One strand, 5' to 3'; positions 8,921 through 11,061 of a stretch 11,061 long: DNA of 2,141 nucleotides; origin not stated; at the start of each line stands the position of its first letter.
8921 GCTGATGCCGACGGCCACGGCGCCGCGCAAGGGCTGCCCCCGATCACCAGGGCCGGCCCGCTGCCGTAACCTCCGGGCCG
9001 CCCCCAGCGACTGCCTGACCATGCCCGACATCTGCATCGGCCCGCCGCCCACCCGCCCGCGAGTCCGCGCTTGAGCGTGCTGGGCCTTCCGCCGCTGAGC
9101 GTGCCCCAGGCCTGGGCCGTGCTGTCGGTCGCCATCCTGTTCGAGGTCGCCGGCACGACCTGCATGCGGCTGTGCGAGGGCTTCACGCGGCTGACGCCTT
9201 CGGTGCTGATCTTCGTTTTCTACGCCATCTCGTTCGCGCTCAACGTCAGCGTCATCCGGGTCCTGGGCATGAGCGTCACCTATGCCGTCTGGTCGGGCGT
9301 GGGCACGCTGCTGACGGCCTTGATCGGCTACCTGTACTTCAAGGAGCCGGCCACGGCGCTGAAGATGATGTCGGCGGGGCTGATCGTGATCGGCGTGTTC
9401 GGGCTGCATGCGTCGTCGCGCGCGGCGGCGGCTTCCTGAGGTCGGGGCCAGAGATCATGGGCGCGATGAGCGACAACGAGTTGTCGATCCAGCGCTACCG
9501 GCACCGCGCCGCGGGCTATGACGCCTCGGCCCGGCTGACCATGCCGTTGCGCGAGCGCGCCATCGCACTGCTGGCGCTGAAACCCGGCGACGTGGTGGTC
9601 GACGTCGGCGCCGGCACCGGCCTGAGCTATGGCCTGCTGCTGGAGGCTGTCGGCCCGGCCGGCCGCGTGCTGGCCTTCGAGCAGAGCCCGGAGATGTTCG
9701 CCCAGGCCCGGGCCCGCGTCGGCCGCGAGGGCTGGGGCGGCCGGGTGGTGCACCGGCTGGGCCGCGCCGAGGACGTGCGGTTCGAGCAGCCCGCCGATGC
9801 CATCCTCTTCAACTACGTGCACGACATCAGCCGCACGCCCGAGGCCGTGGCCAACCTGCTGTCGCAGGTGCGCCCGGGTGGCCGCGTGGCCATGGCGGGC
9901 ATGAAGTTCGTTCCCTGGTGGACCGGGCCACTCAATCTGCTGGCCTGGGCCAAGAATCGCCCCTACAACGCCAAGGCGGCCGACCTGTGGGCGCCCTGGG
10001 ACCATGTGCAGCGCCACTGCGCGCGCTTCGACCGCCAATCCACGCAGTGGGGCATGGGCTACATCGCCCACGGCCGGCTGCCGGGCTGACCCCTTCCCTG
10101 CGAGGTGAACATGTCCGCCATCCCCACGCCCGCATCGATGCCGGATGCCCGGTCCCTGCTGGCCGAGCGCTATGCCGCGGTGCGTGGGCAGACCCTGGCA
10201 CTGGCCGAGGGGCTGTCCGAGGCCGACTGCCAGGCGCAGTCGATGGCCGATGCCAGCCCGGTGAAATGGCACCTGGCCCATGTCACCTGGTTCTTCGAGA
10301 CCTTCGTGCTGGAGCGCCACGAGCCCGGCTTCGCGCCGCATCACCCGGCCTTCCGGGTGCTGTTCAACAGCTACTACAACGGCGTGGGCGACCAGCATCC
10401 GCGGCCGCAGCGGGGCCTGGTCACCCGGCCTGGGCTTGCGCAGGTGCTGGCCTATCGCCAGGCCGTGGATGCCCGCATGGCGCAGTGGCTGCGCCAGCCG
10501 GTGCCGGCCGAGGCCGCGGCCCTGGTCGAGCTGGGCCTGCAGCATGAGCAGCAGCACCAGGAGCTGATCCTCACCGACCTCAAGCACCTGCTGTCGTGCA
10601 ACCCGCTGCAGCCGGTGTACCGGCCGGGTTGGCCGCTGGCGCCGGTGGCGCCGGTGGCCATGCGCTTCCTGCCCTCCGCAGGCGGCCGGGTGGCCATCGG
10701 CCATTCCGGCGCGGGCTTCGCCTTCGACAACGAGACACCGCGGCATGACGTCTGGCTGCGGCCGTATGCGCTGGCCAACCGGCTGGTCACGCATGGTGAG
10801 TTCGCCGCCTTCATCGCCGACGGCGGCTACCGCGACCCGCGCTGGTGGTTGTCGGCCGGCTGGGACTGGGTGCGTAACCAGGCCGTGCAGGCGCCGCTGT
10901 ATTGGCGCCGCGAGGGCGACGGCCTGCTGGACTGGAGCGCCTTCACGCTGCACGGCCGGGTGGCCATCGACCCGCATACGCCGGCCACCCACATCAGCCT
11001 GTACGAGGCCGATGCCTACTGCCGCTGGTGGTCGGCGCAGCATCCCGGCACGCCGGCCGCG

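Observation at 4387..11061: Split ergothioneine locus: egtD divergent from an operon-like string phnD-phnC-phnE-phnE-SMR-methyltransferase-egtB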

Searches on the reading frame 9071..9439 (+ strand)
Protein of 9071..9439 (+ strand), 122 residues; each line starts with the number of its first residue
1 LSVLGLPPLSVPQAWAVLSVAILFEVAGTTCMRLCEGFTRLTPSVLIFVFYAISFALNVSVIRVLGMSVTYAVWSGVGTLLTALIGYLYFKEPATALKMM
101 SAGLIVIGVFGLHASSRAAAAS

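Call 5: search_protein_families(library=pfam, proteins=[window:9071-9439:+])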
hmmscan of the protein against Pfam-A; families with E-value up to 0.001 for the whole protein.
window:9071-9439:+ (122 aa): 1 family
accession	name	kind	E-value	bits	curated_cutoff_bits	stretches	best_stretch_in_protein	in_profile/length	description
PF00893.25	Multi_Drug_Res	-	1.3e-23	83.8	23.7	1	14-105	2-93/93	Small Multidrug Resistance protein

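Call 6: search_protein_families(library=ncbifam, proteins=[window:9071-9439:+])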
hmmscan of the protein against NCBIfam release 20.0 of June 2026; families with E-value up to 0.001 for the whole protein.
window:9071-9439:+ (122 aa): 21 families
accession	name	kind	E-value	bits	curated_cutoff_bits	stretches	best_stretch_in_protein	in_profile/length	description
NF051482.1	EbrB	exception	7.3e-21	74.8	160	1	17-114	6-103/105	SMR family multidrug efflux transporter EbrB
NF033137.0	SMR_qac_int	equivalog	6.6e-19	68.5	188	1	14-120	2-108/109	Qac family quaternary ammonium compound efflux SMR transporter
NF033470.1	SMR_qac_bcrC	exception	8.3e-19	68.2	225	1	15-116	4-105/114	quaternary ammonium compound efflux SMR transporter BcrC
NF008512.1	PRK11431.1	equivalog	1.8e-18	66.7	126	1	14-116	2-104/104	quaternary ammonium compound efflux SMR transporter SugE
NF051481.1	EbrA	exception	2.7e-18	66.2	160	1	16-110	6-100/104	SMR family multidrug efflux transporter EbrA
NF033136.1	SMR_qac_K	exception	3.1e-17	63.3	205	1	14-119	3-108/110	quaternary ammonium compound efflux SMR transporter QacK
NF000148.1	SMR_qac_pB8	exception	3.6e-17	63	200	1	16-119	5-108/110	Qac-pB8 family quaternary ammonium compound efflux SMR transporter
NF000384.1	QacCGHJ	equivalog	6.1e-17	61.8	160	1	17-113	5-101/107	QacCGHJ group quaternary ammonium compound efflux SMR transporter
NF000277.1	qac_SMR_G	exception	9.1e-17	61.3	200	1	18-112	6-100/107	quaternary ammonium compound efflux SMR transporter QacG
NF007087.1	PRK09541.1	subfamily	1.1e-16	61.2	162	1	15-118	4-107/110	EmrE family multidrug efflux SMR transporter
NF042984.1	SMR_efflux_EmrE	exception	6.5e-16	58.7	226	1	17-119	6-108/110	multidrug efflux SMR transporter EmrE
NF000278.1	SMR_qac_G2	exception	4.3e-15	56.1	220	1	14-119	3-108/110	quaternary ammonium compound efflux SMR transporter QacG2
NF012170.0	qac_SMR_J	exception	8.1e-15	55.1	210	1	17-112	5-100/107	quaternary ammonium compound efflux SMR transporter QacJ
NF000067.2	SMR_qac_FL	exception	9.7e-15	55.1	205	1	14-120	3-109/110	quaternary ammonium compound efflux SMR transporter QacL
NF000276.2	SMR_qac_E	exception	1.4e-14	54.2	185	1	14-109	2-97/101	quaternary ammonium compound efflux SMR transporter QacE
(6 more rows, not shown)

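Call 51: search_solved_structures(query=window:9071-9439:+, max_evalue=0.001, show_alignments=2)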
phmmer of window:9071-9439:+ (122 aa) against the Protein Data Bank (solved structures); distinct sequences matched with E-value up to 0.001: 8.
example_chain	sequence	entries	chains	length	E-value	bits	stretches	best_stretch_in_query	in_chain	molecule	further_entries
8vxu_A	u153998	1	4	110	9.5e-18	68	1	14-120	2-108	Multidrug resistance protein, SMR family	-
6wk5_B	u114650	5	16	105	1.2e-17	67.7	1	14-116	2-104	Multidrug resistance protein, SMR family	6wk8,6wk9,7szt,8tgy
8uwu_A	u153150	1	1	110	7.3e-15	58.7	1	17-117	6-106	SMR family multidrug efflux protein EmrE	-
3b5d_A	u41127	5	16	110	1.4e-14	57.8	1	17-117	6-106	Multidrug transporter emrE | SMR family multidrug efflux protein EmrE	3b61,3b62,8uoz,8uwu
2i68_A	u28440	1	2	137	1.8e-14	57.5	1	17-117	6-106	Protein emrE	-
8uoz_B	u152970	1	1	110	3.6e-14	56.5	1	17-117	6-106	SMR family multidrug efflux protein EmrE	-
7jk8_A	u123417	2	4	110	1.3e-13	54.8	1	17-117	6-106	Multidrug SMR transporter | Multidrug transporter EmrE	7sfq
7mgx_A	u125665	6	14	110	1.4e-13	54.6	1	17-117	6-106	Multidrug transporter EmrE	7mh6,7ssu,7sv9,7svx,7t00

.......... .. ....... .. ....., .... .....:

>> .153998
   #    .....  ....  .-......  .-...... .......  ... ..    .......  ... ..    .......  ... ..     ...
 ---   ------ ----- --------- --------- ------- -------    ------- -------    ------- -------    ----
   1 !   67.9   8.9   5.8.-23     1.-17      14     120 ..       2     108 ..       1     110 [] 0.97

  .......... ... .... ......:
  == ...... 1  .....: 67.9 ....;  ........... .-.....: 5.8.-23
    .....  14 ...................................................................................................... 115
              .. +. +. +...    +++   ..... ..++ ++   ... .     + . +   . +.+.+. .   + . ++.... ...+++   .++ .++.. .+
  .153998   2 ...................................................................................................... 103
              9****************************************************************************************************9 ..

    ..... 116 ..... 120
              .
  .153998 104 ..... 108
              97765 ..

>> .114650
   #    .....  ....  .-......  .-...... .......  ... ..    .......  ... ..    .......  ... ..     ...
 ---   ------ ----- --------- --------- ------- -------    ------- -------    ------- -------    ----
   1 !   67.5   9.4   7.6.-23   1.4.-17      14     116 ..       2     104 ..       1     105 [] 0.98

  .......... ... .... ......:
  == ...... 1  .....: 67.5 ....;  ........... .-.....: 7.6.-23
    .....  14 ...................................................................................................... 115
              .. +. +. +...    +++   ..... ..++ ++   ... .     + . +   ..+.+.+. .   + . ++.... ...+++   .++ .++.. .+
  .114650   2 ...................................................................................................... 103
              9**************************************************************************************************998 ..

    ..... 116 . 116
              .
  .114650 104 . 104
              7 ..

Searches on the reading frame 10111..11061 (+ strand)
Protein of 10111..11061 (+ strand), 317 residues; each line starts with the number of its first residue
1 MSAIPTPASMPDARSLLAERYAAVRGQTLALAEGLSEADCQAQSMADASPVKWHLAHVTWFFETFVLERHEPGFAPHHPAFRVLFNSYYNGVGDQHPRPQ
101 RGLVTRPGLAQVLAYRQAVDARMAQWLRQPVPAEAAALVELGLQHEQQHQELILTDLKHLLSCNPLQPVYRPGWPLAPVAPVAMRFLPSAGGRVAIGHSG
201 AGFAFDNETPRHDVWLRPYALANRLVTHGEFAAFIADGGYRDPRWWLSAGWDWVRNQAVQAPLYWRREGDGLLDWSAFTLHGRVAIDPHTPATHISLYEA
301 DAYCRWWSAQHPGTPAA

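Call 5: search_protein_families(library=pfam, proteins=[window:10111-11061:+])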
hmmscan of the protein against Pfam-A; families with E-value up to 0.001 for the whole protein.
window:10111-11061:+ (317 aa): 2 families
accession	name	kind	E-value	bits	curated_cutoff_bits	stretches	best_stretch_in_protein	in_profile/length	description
PF03781.23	FGE-sulfatase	-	1.1e-13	51.9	23.3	1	190-309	9-110/255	Sulfatase-modifying factor enzyme 1-like domain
PF12867.12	DinB_2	-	2.2e-13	51.2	24.8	1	21-153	2-128/128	DinB superfamily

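Call 6: search_protein_families(library=ncbifam, proteins=[window:10111-11061:+])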
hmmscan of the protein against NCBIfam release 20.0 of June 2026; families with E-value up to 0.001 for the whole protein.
window:10111-11061:+ (317 aa): 3 families
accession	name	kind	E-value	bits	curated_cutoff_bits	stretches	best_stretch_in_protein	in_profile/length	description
TIGR03440.2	egtB_TIGR03440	equivalog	2e-112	376.4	360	1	17-312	1-296/413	ergothioneine biosynthesis protein EgtB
NF041186.1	SenA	equivalog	6.7e-77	259.4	420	1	14-310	5-291/382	selenoneine synthase SenA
TIGR04344.1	ovoA_Nterm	equivalog_domain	4.5e-23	81.8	400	1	106-310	104-315/444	5-histidylcysteine sulfoxide synthase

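Call 18: search_solved_structures(query=window:10111-11061:+, max_evalue=0.001)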
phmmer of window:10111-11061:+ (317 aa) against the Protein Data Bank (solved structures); distinct sequences matched with E-value up to 0.001: 13.
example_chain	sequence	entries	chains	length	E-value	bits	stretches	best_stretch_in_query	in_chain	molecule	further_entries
8qf6_A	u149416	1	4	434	2.7e-91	309.5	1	14-312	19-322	Ergothioneine biosynthesis protein EgtB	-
6qki_A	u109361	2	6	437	2.7e-91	309.4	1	14-312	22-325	Uncharacterized protein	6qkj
6o6l_A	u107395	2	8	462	3.2e-91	309.2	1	14-312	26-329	EgtB (Cabther)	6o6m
4x8b_A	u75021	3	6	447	7.1e-24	87.8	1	14-312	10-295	Sulfoxide synthase EgtB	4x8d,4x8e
8u41_A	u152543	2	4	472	1.9e-19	73.2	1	4-312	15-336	Selenoxide synthase OvsA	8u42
8ux5_A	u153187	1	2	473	1.9e-19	73.2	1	4-312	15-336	Selenoxide synthase OvsA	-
8ryz_A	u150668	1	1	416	1.8e-18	70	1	22-312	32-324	selenoneine synthase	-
8k5i_A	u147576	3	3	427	2.7e-18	69.4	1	22-312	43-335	selenoneine synthase SenA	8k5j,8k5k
8vig_A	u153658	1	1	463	9.1e-17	64.4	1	141-308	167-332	Sulfoxide synthase EgtB-IV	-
8khq_A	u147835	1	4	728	6e-13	51.9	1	138-311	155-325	5-histidylcysteine sulfoxide synthase/putative 4-mercaptohistidine N1-methyltranferase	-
8vih_A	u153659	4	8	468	5.7e-12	48.6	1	139-307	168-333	Sulfoxide synthase EgtB-IV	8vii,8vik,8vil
6muj_A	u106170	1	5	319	9.2e-05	24.9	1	189-312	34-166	Formylglycine-generating enzyme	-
2q17_A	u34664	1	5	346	0.00018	24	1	189-312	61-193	formylglycine generating enzyme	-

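Call 39: search_solved_structures(query=window:10111-11061:+, max_evalue=1e-50, show_alignments=3)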
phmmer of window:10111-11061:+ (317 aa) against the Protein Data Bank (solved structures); distinct sequences matched with E-value up to 1e-50: 3.
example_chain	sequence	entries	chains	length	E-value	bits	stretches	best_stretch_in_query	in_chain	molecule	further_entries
8qf6_A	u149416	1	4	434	2.7e-91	309.5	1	14-312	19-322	Ergothioneine biosynthesis protein EgtB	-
6qki_A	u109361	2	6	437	2.7e-91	309.4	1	14-312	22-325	Uncharacterized protein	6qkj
6o6l_A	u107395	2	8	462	3.2e-91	309.2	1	14-312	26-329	EgtB (Cabther)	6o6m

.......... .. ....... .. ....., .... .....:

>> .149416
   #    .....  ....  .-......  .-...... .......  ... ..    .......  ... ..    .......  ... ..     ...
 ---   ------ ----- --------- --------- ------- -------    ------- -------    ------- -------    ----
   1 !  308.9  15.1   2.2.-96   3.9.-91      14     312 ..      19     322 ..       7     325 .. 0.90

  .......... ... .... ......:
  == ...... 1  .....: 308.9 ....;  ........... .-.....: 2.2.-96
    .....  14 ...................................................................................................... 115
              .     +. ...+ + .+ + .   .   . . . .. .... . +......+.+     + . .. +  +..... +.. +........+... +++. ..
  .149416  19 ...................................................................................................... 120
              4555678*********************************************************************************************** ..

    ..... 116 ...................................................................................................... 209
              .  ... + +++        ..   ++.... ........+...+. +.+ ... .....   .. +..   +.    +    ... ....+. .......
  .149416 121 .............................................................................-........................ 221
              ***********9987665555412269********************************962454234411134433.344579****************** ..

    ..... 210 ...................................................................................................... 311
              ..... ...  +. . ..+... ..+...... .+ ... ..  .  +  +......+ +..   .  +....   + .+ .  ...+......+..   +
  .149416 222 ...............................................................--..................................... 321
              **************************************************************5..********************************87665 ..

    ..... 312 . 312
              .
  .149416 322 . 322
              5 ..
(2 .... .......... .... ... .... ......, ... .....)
